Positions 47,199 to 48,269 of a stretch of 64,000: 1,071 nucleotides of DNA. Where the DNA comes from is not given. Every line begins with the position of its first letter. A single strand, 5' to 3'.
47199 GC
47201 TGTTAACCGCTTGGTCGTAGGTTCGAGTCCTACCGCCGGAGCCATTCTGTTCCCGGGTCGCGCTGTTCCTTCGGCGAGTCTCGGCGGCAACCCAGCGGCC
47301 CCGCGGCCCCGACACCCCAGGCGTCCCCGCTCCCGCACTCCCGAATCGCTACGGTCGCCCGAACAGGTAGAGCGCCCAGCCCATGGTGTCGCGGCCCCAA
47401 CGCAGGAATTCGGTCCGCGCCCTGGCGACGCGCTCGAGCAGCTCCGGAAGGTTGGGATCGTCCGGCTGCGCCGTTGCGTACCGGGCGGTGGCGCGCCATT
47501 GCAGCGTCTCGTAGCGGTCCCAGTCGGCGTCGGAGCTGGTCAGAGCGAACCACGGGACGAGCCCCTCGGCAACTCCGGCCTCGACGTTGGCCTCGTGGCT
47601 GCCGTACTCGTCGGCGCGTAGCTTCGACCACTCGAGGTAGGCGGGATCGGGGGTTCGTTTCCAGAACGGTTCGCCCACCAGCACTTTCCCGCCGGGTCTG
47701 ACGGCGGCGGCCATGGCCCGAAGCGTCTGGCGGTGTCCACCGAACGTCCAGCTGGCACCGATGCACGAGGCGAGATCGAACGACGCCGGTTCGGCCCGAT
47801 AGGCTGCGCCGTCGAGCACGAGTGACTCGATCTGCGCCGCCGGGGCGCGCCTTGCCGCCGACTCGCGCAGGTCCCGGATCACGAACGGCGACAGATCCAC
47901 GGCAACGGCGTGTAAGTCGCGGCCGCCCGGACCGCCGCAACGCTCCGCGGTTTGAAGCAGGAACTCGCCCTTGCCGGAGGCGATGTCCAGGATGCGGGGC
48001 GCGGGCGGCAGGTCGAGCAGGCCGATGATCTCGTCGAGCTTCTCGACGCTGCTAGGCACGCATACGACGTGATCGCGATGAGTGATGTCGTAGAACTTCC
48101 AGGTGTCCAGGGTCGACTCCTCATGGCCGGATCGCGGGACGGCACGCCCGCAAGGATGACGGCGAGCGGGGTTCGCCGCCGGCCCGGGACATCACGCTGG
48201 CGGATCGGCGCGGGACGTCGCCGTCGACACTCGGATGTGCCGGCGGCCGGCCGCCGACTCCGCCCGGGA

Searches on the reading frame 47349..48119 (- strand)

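Call 5: search_protein_families(library=ncbifam, proteins=[window:47349-48119:-])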
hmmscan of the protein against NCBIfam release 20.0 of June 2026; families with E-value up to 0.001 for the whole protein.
window:47349-48119:- (256 aa): 0 families

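Call 45: search_protein_families(library=pfam, proteins=[window:47349-48119:-], max_evalue=0.001)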
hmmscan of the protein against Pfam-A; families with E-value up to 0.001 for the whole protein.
window:47349-48119:- (256 aa): 6 families
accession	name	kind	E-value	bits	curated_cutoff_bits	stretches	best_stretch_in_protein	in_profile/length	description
PF13649.12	Methyltransf_25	-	2.3e-11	44.7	27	1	43-144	1-97/97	Methyltransferase domain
PF08242.18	Methyltransf_12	-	2.6e-08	34.9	30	1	44-145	1-97/98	Methyltransferase domain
PF08241.18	Methyltransf_11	-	1.2e-07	32.7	21.2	1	44-147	1-94/95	Methyltransferase domain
PF13847.12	Methyltransf_31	-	1.1e-06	28.8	27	1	42-151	6-112/145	Methyltransferase domain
PF13489.12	Methyltransf_23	-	2.4e-05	24.6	27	1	37-151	20-119/164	Methyltransferase domain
PF01209.24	Ubie_methyltran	-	0.00078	19.3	20.1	1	42-150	50-153/233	ubiE/COQ5 methyltransferase family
